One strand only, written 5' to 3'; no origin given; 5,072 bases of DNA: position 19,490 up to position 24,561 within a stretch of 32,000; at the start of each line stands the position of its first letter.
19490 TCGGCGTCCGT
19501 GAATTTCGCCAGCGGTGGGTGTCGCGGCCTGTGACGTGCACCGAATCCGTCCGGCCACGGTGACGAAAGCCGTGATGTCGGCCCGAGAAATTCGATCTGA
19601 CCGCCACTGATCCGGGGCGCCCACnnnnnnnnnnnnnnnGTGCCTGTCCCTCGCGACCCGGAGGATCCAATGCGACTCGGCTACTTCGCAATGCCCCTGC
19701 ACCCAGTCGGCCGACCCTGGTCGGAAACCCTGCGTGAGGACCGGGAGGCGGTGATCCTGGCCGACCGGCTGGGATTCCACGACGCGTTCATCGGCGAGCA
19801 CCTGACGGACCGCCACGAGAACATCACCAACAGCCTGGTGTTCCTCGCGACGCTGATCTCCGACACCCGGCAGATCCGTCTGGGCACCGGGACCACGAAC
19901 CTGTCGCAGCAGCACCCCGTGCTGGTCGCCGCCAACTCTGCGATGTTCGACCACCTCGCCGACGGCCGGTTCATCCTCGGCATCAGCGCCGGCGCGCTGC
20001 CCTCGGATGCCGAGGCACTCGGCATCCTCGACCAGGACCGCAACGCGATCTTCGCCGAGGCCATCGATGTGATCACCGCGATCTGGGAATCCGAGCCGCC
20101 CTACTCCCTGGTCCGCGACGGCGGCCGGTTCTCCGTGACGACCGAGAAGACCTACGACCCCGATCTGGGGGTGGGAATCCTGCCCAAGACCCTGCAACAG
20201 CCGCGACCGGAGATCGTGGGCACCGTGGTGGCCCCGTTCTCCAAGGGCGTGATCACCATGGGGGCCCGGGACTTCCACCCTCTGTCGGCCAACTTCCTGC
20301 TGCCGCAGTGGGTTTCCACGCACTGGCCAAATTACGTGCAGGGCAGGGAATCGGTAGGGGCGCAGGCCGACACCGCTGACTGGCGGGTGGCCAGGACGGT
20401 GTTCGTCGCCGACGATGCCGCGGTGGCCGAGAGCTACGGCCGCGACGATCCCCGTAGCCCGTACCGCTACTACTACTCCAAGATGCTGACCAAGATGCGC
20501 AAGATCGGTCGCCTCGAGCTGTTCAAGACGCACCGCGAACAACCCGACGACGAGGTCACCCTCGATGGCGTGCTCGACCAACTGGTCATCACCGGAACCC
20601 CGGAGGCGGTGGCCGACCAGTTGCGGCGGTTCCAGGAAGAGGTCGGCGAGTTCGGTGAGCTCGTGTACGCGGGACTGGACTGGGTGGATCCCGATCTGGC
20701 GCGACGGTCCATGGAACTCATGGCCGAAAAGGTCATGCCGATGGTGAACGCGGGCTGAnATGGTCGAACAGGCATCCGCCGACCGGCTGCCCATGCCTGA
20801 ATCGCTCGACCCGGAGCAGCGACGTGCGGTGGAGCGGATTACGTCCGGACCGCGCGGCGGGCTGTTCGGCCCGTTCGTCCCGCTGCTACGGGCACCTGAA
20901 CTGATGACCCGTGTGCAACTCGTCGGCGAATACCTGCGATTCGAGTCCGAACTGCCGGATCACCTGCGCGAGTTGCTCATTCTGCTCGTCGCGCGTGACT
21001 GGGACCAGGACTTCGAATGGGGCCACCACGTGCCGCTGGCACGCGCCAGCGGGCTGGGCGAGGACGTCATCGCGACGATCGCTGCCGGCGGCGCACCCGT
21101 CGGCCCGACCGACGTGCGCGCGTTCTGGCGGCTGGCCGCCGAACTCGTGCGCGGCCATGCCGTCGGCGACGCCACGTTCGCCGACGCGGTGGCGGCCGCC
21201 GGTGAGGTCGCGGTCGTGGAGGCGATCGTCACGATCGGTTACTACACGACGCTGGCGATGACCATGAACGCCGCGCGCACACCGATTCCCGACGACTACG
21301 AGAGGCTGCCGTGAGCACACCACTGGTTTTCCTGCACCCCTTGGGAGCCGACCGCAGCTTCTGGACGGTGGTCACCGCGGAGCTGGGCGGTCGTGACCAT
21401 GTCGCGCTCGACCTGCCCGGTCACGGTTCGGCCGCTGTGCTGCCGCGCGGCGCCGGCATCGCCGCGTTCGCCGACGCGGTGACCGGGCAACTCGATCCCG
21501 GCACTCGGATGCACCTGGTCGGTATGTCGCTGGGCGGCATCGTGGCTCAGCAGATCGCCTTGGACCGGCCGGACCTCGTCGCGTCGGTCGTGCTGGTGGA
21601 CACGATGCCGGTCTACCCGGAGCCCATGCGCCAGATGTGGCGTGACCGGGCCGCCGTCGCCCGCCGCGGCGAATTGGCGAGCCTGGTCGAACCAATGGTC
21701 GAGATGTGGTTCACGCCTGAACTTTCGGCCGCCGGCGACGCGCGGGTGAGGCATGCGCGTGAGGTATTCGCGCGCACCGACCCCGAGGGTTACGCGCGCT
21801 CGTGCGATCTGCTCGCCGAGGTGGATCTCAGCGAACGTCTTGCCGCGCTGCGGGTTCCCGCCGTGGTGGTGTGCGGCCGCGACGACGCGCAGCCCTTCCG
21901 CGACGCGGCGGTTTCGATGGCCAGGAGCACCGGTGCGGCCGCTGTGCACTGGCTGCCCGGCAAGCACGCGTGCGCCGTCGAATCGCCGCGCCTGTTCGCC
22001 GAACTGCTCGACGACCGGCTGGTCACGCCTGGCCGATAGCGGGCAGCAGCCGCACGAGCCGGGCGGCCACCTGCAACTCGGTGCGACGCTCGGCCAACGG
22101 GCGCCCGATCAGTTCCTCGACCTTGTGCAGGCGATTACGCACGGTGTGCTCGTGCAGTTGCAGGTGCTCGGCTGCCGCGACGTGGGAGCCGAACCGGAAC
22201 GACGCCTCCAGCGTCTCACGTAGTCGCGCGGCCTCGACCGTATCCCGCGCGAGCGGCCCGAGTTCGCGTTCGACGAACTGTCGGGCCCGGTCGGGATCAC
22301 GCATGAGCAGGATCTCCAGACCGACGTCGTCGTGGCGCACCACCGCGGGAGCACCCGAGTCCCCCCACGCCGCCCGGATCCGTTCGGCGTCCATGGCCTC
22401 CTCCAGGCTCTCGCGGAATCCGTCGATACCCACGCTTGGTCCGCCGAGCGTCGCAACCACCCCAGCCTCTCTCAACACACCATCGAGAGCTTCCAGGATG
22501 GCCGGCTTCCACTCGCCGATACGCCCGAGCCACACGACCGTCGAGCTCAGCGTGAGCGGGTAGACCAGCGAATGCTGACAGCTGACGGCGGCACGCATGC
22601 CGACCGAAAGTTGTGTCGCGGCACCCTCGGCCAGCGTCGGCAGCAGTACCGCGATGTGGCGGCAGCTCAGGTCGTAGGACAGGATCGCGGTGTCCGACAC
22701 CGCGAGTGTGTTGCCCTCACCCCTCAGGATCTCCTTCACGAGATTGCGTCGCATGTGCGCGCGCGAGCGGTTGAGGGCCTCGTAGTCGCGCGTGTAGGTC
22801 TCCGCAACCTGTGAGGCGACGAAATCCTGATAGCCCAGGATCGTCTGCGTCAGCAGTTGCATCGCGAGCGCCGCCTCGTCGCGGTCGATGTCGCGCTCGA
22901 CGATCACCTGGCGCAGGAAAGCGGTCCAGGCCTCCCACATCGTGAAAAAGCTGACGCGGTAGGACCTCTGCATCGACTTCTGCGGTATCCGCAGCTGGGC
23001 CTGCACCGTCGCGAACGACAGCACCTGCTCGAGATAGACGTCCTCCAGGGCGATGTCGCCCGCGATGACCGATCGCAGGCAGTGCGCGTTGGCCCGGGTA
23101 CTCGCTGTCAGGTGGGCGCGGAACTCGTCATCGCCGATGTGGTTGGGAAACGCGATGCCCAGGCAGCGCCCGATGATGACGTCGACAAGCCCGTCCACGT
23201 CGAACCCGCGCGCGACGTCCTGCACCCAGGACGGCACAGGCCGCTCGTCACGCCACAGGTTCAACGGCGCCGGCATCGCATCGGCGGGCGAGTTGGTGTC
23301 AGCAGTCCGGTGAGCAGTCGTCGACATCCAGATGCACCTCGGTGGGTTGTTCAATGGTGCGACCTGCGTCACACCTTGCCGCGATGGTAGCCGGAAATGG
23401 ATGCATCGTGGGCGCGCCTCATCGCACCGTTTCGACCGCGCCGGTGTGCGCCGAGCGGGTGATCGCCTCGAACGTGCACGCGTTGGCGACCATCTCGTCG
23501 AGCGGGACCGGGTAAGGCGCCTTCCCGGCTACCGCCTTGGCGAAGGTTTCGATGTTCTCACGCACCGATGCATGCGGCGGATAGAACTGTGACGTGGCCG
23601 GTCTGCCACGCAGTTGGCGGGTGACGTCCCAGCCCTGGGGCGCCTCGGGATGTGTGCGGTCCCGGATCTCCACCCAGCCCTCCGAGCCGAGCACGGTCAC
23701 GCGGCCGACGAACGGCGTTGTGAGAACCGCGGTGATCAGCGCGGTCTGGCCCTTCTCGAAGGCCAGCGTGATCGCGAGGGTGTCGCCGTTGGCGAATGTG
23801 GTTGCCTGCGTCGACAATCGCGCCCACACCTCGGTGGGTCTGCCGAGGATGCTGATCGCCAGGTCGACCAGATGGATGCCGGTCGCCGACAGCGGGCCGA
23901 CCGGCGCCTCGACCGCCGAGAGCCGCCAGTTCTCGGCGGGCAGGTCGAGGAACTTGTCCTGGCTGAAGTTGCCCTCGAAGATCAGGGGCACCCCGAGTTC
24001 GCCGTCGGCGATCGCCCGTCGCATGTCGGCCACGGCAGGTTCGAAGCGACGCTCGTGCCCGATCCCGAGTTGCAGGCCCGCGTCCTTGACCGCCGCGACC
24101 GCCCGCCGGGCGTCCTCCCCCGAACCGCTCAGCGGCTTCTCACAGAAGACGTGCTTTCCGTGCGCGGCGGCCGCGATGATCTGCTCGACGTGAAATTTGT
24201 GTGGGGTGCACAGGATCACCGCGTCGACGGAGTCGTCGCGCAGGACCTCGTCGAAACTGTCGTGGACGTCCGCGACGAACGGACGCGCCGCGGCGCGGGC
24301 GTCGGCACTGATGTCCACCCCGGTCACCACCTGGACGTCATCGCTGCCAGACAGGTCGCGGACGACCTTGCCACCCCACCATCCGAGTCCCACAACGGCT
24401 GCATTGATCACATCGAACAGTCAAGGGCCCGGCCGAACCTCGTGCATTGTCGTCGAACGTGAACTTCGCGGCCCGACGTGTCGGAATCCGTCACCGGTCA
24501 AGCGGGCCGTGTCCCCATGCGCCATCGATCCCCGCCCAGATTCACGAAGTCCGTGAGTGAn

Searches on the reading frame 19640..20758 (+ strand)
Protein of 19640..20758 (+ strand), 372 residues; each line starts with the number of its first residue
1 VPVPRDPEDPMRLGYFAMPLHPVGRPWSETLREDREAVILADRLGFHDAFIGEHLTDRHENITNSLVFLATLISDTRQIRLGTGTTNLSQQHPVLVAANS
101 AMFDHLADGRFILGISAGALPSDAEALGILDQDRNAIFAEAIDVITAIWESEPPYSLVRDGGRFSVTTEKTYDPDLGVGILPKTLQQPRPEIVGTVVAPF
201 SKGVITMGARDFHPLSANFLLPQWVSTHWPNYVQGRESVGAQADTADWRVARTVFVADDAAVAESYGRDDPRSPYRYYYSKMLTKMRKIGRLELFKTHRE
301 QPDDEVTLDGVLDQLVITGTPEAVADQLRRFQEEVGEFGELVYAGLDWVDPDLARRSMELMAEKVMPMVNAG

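Call 7: search_protein_families(library=pfam, proteins=[window:19640-20758:+])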
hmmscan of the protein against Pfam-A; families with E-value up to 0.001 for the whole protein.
window:19640-20758:+ (372 aa): 1 family
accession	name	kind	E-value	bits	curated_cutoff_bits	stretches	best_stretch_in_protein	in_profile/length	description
PF00296.26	Bac_luciferase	-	1.4e-37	130.1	27.9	1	11-333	1-309/314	Luciferase-like monooxygenase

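Call 23: search_protein_families(library=ncbifam, proteins=[window:19640-20758:+])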
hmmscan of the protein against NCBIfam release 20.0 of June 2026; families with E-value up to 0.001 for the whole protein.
window:19640-20758:+ (372 aa): 30 families (the best 25 are shown)
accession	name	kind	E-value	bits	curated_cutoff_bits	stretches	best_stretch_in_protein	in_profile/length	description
TIGR04027.1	LLM_KPN_01858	hypoth_equivalog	5.5e-23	81.4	412.9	1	12-152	2-141/326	putative FMN-dependent luciferase-like monooxygenase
TIGR03619.1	F420_Rv2161c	subfamily_domain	2.9e-20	72.9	166.9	1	56-153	40-134/247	TIGR03619 family F420-dependent LLM class oxidoreductase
TIGR03571.1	lucif_BA3436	subfamily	1.3e-17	64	303.9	1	18-153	17-157/304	TIGR03571 family LLM class oxidoreductase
NF002619.0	PRK02271.1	equivalog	3.4e-17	62.7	276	1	36-152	18-128/329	5,10-methylenetetrahydromethanopterin reductase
TIGR03858.1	LLM_2I7G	subfamily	5.5e-15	55.2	462.25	1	29-369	23-336/337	Atu2307/SP_0267 family LLM class monooxygenase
TIGR03558.1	oxido_grp_1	subfamily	1.8e-14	53.7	166.95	1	26-363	14-324/325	MsnO8 family LLM class oxidoreductase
TIGR03560.1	F420_Rv1855c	subfamily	1.3e-13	51.3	231.4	1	37-153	18-143/227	TIGR03560 family F420-dependent LLM class oxidoreductase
TIGR03555.1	F420_mer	equivalog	8.4e-13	48.4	348.7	1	37-151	17-125/325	5,10-methylenetetrahydromethanopterin reductase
TIGR03857.1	F420_MSMEG_2249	hypoth_equivalog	1.3e-11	44.3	218.4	1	40-264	22-222/329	TIGR03857 family LLM class F420-dependent oxidoreductase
TIGR03559.1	F420_Rv3520c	subfamily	2.8e-11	43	335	1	28-262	9-234/325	LLM class F420-dependent oxidoreductase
TIGR03621.1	F420_MSMEG_2516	subfamily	4.2e-11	42.5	213.15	1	41-130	23-107/295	TIGR03621 family F420-dependent LLM class oxidoreductase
TIGR04020.1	seco_metab_LLM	subfamily_domain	3.9e-10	39.4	244.45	1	36-152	23-140/341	MupA/Atu3671 family FMN-dependent luciferase-like monooxygenase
TIGR03860.1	FMN_nitrolo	subfamily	7.8e-10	38.1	279.7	1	37-160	45-171/422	NtaA/DmoA family FMN-dependent monooxygenase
NF052255.1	luciferase_Beta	exception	8.5e-10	38.2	500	1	11-146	1-138/325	luciferase subunit beta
TIGR04036.1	LLM_CE1758_fam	subfamily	1e-08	34.4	479.1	1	39-118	35-113/355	CE1758 family FMN-dependent luciferase-like monooxygenase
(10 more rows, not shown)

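Call 37: search_solved_structures(query=window:19640-20758:+, max_evalue=0.00001)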
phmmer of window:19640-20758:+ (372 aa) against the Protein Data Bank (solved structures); distinct sequences matched with E-value up to 0.00001: 12.
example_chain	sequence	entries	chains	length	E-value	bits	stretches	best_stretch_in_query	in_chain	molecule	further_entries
4uwm_A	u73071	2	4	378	1.4e-20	76.9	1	16-369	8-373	3,6-DIKETOCAMPHANE 1,6 MONOOXYGENASE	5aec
8k74_A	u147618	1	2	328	9.2e-18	67.6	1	10-152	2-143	Alkanal monooxygenase alpha chain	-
7bip_A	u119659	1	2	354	3.6e-14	55.8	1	25-278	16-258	Luciferase-like monooxygenase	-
8cbb_A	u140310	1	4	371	1.1e-13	54.2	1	39-150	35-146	Alkanal monooxygenase alpha chain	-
2b81_A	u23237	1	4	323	1.1e-09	41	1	61-148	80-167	Luciferase-like monooxygenase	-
2i7g_A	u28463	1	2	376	5.7e-08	35.4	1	24-152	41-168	Monooxygenase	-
8qpm_A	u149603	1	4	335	9e-08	34.8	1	40-148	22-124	5,10-methylenetetrahydromethanopterin reductase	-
8qpl_A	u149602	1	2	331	9.6e-08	34.7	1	40-148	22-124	5,10-methylenetetrahydromethanopterin reductase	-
8qq8_A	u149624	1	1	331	9.6e-08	34.7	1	40-148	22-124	5,10-methylenetetrahydromethanopterin reductase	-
1f07_A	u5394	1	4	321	2.1e-07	33.6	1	36-130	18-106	COENZYME F420-DEPENDENT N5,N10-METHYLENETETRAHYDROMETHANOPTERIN REDUCTASE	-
6fri_A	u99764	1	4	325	4.5e-07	32.5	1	34-117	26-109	Alkanal monooxygenase beta chain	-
1ezw_A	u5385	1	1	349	9.9e-06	28.1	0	40-119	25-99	COENZYME F420-DEPENDENT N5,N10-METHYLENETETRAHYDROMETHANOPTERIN REDUCTASE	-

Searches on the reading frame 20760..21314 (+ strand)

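Call 36: search_protein_families(library=pfam, proteins=[window:20760-21314:+], max_evalue=0.001)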
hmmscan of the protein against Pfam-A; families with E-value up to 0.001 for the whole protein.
window:20760-21314:+ (184 aa): 1 family
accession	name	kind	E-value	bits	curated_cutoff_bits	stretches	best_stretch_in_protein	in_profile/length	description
PF02627.25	CMD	-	3.3e-06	27.4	23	1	46-115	1-70/84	Carboxymuconolactone decarboxylase family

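Call 85: search_protein_families(library=ncbifam, proteins=[window:20760-21314:+], max_evalue=0.000001)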
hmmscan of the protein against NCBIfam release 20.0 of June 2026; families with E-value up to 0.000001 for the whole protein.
window:20760-21314:+ (184 aa): 0 families

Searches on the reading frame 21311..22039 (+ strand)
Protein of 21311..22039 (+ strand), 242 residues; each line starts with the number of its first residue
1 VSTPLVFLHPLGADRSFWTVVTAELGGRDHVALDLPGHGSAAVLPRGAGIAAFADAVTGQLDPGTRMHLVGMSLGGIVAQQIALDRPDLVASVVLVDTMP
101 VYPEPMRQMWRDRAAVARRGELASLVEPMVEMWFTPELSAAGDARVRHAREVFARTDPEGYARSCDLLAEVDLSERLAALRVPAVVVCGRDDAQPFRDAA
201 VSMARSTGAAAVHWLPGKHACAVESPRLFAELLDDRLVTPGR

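Call 22: search_protein_families(library=pfam, proteins=[window:21311-22039:+])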
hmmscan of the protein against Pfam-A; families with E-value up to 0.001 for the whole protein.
window:21311-22039:+ (242 aa): 4 families
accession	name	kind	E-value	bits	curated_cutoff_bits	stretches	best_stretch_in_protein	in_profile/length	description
PF12697.13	Abhydrolase_6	-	4.2e-19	70.5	26.3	1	5-231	1-216/217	Alpha/beta hydrolase family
PF00561.26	Abhydrolase_1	-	2.6e-12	47.4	25.8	1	4-112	2-115/245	alpha/beta hydrolase fold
PF12146.15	Hydrolase_4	-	1.8e-05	24.6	27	1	31-114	35-125/239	Serine aminopeptidase, S33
PF00975.26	Thioesterase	-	0.00063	20.5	26.4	0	4-224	2-212/226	Thioesterase domain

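Call 85: search_protein_families(library=ncbifam, proteins=[window:21311-22039:+], max_evalue=0.000001)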
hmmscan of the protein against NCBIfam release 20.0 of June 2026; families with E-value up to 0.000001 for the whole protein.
window:21311-22039:+ (242 aa): 12 families
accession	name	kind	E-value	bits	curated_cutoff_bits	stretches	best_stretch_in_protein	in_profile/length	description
NF051488.1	bifunc_PcaDC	exception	1.3e-48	166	390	1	4-237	14-250/375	bifunctional 3-oxoadipate enol-lactonase/4-carboxymuconolactone decarboxylase PcaDC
TIGR02427.1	protocat_pcaD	equivalog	1.1e-43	149.4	255.85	1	4-235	15-248/251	3-oxoadipate enol-lactonase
NF051487.1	bifunc_PcaCD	exception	1.7e-38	132.8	430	1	3-235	173-409/413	bifunctional 4-carboxymuconolactone decarboxylase/3-oxoadipate enol-lactonase PcaCD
NF011457.0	PRK14875.1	equivalog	1.4e-20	73.6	307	1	2-235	132-367/372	acetoin dehydrogenase dihydrolipoyllysine-residue acetyltransferase subunit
TIGR01738.1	bioH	equivalog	2.4e-18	66.6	206.95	1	5-233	7-241/245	pimeloyl-ACP methyl ester esterase BioH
TIGR03695.1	menH_SHCHC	equivalog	8.5e-17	61.4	208.55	1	3-234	3-248/252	2-succinyl-6-hydroxy-2,4-cyclohexadiene-1-carboxylate synthase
TIGR03611.1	RutD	equivalog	1.3e-12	47.7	238.5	1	6-237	17-255/258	pyrimidine utilization protein D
NF007674.0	PRK10349.1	equivalog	1.2e-09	38.2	449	1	5-110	16-117/256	pimeloyl-ACP methyl ester esterase BioH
NF008340.0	PRK11126.1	equivalog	1.3e-09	37.7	261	1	4-202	16-220/255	2-succinyl-6-hydroxy-2,4-cyclohexadiene-1-carboxylate synthase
TIGR01250.1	pro_imino_pep_2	subfamily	3.1e-08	33.5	167.65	0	64-112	95-143/288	proline iminopeptidase-family hydrolase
NF052610.1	macro_16_ester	equivalog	9.7e-08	31.7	420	0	66-102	95-131/281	alpha/beta fold macrolide esterase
NF050089.1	i_nPHAscl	equivalog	1.1e-07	31.2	300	1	14-106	30-125/288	intracellular short-chain-length polyhydroxyalkanoate depolymerase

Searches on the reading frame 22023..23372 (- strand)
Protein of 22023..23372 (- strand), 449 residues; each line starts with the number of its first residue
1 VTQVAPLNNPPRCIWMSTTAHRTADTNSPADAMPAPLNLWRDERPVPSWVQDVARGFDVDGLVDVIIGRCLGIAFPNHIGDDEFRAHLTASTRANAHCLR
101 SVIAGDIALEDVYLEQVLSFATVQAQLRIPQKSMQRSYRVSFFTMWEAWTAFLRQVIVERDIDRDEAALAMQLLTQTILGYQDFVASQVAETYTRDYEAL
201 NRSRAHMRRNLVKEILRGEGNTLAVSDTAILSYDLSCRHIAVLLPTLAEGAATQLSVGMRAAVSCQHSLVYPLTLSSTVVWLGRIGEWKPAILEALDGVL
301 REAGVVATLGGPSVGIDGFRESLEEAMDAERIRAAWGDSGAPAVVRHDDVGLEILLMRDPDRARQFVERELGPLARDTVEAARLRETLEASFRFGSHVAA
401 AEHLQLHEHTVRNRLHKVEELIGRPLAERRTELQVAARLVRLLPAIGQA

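Call 22: search_protein_families(library=pfam, proteins=[window:22023-23372:-])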
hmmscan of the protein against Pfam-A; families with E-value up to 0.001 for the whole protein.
window:22023-23372:- (449 aa): 3 families
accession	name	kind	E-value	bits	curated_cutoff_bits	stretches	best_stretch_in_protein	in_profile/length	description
PF13556.12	HTH_30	-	1.6e-11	44.2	27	1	384-438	1-58/59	PucR C-terminal helix-turn-helix domain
PF17853.6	GGDEF_2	-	4.4e-06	27.4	24.5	1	228-331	12-115/116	GGDEF-like domain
PF00126.33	HTH_1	-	0.00075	19.8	26.6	1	386-431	5-50/60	Bacterial regulatory helix-turn-helix protein, lysR family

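Call 85: search_protein_families(library=ncbifam, proteins=[window:22023-23372:-], max_evalue=0.000001)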
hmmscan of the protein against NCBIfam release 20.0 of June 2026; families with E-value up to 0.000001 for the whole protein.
window:22023-23372:- (449 aa): 1 family
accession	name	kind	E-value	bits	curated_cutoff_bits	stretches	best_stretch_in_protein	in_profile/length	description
NF050824.1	TransRegRv1453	equivalog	6.1e-20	71.4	600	1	136-439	102-398/404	Rv1453 family transcriptional regulator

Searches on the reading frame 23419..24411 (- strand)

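Call 22: search_protein_families(library=pfam, proteins=[window:23419-24411:-])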
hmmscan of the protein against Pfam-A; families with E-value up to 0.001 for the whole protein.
window:23419-24411:- (330 aa): 3 families
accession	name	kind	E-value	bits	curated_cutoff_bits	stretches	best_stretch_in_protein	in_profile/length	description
PF01408.29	GFO_IDH_MocA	-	8.8e-23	81.7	24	1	2-119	1-120/120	Oxidoreductase family, NAD-binding Rossmann fold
PF22725.1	GFO_IDH_MocA_C3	-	2.2e-20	73.3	27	1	128-248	2-124/124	GFO/IDH/MocA C-terminal domain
PF02894.22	GFO_IDH_MocA_C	-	1.1e-12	48.6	22.9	1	131-325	1-214/218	Oxidoreductase family, C-terminal alpha/beta domain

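Call 85: search_protein_families(library=ncbifam, proteins=[window:23419-24411:-], max_evalue=0.000001)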
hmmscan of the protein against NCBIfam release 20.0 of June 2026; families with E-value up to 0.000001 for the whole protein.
window:23419-24411:- (330 aa): 9 families
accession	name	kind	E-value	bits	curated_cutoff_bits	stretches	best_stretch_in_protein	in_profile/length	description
TIGR04380.1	myo_inos_iolG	equivalog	3.4e-40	137.9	355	1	1-325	1-327/330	inositol 2-dehydrogenase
NF041392.1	XylDh_Gfo6_Halo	equivalog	1.9e-31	109.2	350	1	2-325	17-346/350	D-xylose 1-dehydrogenase Gfo6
NF052479.1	LevoglcsnDh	equivalog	1.1e-25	90.2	650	1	29-203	41-216/386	levoglucosan dehydrogenase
NF040723.1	UDP-GlcNAcDh_Arch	equivalog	6.8e-23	81.6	450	1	3-248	2-236/302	UDP-N-acetylglucosamine 3-dehydrogenase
NF007574.0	PRK10206.1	equivalog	7.5e-17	61.4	352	1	51-231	55-229/345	oxidoreductase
NF052679.1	InsChiInosDhIolG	equivalog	1.3e-16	60.6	540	1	15-146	20-152/343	bifunctional inositol 2-dehydrogenase/D-chiro-inositol 1-dehydrogenase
NF008607.0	PRK11579.1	subfamily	2e-16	59.9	330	1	39-245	42-245/346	oxidoreductase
NF058563.1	BT_2159_fam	equivalog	3.3e-11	42.8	650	1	2-140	1-141/350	disaccharide 3-dehydrogenase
NF058561.1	BT_2158_fam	equivalog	1.1e-07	30.8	750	1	2-140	36-175/487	glycoside 3-dehydrogenase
